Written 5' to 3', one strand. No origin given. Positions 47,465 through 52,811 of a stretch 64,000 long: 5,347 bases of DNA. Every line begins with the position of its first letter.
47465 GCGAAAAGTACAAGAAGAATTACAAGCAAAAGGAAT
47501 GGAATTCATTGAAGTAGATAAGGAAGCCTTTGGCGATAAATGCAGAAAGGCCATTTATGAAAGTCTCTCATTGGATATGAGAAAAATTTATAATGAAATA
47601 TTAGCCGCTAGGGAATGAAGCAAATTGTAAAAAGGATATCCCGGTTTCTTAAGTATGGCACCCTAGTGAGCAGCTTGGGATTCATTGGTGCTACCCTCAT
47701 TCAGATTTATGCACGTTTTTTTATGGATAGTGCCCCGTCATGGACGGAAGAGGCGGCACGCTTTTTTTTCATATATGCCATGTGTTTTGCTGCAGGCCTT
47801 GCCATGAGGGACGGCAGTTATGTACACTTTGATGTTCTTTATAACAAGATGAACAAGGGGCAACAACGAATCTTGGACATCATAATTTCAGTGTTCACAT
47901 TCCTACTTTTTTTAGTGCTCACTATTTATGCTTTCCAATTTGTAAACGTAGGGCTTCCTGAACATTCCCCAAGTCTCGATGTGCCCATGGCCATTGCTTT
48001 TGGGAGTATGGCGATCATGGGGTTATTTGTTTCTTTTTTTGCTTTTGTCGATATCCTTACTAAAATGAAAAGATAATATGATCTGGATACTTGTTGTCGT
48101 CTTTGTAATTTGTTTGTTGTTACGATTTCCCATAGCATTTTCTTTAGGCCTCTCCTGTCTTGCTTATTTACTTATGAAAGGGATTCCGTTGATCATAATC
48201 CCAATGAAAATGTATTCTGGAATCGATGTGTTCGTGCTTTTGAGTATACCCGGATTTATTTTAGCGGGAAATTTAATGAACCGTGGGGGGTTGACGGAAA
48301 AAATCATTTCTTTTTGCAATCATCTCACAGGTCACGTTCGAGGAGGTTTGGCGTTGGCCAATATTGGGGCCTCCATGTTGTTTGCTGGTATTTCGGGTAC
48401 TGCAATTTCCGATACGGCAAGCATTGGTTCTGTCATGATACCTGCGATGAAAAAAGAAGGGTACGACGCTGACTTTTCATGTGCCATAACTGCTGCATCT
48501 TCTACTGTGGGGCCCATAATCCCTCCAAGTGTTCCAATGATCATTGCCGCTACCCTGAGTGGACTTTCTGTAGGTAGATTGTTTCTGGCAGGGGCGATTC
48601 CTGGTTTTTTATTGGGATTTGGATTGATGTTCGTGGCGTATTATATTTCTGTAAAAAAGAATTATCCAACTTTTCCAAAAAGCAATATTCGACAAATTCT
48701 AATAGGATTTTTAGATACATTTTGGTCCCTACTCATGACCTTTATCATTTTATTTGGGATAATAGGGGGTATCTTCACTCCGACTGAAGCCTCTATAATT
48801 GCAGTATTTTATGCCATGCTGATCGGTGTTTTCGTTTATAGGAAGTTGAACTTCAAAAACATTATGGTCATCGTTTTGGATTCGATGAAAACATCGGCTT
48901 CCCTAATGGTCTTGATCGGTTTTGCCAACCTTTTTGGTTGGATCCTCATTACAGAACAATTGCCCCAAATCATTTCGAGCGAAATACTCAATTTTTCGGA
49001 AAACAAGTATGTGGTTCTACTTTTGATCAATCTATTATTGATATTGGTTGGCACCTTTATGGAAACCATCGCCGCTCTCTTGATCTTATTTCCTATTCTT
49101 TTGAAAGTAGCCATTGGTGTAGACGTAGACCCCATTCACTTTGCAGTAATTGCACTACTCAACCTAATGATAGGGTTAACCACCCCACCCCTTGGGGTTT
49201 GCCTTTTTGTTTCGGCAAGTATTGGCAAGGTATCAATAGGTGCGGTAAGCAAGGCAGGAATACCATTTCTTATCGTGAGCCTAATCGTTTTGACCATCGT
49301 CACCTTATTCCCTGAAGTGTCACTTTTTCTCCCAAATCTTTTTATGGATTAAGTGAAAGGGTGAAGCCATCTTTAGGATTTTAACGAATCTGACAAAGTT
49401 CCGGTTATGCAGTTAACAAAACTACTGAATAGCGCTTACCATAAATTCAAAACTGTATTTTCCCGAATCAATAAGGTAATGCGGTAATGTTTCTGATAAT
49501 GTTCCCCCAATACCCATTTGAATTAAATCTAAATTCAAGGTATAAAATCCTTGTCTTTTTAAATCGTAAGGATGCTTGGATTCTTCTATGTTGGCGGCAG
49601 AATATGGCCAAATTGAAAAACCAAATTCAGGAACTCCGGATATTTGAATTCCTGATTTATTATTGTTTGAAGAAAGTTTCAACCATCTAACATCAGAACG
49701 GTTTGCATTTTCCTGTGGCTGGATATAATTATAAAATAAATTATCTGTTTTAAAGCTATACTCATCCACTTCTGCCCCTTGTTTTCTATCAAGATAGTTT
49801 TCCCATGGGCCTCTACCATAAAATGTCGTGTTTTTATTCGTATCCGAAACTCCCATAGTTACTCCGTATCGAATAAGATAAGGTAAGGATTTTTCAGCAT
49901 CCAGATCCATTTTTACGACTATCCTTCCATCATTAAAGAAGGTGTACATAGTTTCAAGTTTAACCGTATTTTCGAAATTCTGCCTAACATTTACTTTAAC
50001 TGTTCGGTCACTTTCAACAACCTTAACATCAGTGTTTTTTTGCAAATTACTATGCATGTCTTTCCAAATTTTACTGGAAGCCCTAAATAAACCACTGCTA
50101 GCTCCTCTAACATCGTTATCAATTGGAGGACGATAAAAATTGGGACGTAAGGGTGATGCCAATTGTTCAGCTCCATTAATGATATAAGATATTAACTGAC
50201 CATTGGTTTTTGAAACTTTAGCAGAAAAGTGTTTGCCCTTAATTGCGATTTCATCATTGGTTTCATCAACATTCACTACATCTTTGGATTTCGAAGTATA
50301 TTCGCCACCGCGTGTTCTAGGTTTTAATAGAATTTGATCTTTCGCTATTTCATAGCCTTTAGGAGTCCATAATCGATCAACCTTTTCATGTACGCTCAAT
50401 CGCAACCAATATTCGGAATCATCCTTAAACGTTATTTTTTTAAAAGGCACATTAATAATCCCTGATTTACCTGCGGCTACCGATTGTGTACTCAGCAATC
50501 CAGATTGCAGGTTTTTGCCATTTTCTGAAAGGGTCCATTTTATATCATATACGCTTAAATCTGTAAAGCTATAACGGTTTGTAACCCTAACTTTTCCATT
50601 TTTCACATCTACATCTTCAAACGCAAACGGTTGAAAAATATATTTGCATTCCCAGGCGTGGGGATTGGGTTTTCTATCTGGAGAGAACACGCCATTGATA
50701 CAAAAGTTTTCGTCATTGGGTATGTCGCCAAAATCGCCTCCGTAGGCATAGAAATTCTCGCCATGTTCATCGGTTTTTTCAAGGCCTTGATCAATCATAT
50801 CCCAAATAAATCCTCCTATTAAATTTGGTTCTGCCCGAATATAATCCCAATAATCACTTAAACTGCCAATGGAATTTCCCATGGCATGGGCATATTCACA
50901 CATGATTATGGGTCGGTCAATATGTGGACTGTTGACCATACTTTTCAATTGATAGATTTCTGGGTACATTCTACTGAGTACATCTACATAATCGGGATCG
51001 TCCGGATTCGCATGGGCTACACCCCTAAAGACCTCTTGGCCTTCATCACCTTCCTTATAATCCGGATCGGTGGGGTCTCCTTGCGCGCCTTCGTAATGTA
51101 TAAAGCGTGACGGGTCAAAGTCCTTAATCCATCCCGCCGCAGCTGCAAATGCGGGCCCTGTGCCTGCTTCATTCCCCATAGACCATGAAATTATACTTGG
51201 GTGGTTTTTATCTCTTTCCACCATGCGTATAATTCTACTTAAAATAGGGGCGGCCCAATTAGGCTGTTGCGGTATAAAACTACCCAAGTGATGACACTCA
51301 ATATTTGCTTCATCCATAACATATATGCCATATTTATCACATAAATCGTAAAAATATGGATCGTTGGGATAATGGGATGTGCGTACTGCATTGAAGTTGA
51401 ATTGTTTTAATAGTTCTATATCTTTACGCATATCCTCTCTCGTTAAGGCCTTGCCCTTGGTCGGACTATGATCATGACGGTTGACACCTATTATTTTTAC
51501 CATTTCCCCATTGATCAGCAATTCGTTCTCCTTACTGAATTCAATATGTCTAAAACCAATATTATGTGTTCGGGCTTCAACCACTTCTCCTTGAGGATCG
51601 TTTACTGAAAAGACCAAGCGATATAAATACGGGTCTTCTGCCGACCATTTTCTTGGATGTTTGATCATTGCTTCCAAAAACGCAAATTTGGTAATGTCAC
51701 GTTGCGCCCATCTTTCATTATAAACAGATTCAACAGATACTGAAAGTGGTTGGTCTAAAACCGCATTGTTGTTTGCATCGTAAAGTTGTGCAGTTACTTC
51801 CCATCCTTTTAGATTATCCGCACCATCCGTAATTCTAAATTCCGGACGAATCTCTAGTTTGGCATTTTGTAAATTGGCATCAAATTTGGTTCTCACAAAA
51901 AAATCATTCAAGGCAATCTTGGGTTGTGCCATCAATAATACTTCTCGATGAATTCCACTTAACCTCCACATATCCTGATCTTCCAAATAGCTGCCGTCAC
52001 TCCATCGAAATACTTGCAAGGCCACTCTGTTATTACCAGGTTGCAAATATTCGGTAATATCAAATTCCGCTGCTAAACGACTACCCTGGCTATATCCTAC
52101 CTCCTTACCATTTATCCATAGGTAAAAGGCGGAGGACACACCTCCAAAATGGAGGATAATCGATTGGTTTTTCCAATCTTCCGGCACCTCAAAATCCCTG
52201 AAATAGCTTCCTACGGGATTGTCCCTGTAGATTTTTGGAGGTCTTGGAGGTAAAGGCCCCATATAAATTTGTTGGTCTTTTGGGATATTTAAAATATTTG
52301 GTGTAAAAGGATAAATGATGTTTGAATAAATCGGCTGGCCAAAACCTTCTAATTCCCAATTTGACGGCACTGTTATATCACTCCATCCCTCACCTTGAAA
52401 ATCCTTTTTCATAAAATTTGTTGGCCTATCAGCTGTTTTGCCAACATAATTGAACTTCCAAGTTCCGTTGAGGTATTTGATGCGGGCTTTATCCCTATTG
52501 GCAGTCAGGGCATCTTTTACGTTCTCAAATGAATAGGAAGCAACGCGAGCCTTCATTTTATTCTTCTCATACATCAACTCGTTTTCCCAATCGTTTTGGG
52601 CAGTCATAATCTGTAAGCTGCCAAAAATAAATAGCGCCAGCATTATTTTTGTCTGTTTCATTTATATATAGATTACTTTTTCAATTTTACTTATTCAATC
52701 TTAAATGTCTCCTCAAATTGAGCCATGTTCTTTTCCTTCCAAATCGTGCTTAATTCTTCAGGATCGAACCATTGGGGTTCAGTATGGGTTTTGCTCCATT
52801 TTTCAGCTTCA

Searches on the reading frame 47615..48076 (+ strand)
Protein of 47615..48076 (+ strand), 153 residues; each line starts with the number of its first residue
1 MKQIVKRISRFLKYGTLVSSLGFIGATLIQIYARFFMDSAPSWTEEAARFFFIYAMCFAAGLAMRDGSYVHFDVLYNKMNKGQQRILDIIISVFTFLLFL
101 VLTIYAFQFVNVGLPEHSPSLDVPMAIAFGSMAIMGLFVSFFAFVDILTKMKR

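Call 16: search_protein_families(library=pfam, proteins=[window:47615-48076:+], max_evalue=0.001)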
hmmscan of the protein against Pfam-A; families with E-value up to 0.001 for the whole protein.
window:47615-48076:+ (153 aa): 1 family
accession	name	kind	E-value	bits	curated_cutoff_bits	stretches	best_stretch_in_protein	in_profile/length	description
PF04290.18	DctQ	-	5.5e-26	91.5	28.3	1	24-152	2-131/132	Tripartite ATP-independent periplasmic transporters, DctQ component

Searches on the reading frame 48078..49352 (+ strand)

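Call 16: search_protein_families(library=pfam, proteins=[window:48078-49352:+], max_evalue=0.001)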
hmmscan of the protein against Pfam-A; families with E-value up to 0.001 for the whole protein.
window:48078-49352:+ (424 aa): 1 family
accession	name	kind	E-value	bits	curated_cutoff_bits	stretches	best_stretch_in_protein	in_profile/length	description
PF06808.19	DctM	-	1.2e-118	397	23.8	1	6-413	1-412/413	Tripartite ATP-independent periplasmic transporter, DctM component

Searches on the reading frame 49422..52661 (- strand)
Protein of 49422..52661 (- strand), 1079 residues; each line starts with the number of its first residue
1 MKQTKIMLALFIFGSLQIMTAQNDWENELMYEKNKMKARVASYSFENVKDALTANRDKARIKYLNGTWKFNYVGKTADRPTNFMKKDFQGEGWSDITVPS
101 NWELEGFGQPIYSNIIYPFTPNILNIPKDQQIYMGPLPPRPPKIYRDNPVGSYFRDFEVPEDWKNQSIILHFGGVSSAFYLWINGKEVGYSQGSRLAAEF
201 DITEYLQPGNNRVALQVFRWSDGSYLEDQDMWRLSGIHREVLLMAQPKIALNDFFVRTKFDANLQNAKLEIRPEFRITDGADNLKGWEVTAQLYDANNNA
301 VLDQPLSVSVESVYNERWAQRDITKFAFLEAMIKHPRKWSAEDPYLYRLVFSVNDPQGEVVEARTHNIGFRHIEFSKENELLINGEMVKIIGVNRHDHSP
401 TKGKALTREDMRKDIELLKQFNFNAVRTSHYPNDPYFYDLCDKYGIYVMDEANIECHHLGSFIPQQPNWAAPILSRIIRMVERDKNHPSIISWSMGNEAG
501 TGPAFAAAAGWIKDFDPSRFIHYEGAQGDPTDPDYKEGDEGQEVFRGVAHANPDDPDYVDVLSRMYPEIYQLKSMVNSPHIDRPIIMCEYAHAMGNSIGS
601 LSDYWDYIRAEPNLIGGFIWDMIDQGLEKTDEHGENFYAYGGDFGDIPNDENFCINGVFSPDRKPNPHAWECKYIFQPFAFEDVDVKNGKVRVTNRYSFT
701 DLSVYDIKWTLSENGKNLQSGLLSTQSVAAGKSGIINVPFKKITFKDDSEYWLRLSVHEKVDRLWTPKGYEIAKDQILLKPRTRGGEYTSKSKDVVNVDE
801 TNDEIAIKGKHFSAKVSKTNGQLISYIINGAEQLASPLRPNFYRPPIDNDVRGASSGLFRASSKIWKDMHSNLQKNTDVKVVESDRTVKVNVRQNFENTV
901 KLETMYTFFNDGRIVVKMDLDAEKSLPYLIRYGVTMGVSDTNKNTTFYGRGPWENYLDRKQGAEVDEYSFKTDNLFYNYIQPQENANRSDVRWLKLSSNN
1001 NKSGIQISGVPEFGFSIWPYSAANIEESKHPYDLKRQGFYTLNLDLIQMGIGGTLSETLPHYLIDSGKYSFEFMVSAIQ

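Call 46: search_protein_families(library=pfam, proteins=[window:49422-52661:-], max_evalue=0.001)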
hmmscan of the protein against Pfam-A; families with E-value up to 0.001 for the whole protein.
window:49422-52661:- (1079 aa): 6 families
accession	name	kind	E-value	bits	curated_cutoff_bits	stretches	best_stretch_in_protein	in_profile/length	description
PF02836.23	Glyco_hydro_2_C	-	5.4e-90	302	21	1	377-680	4-301/302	Glycosyl hydrolases family 2, TIM barrel domain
PF02929.23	Bgal_small_N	-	2.1e-64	218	25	1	808-1074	1-247/248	Beta galactosidase small chain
PF02837.24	Glyco_hydro_2_N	-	3e-43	148.1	28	2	134-247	50-169/169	Glycosyl hydrolases family 2, sugar binding domain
PF16353.11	LacZ_4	-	5.6e-24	84.7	27.3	1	691-779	1-86/87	Beta-galactosidase, domain 4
PF00703.27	Glyco_hydro_2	-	1e-13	52.4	23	1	251-371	3-109/109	Glycosyl hydrolases family 2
PF22666.2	Glyco_hydro_2_N2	-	2.3e-06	28.2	27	1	153-217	52-117/167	Glycosyl hydrolase 2 galactose-binding domain-like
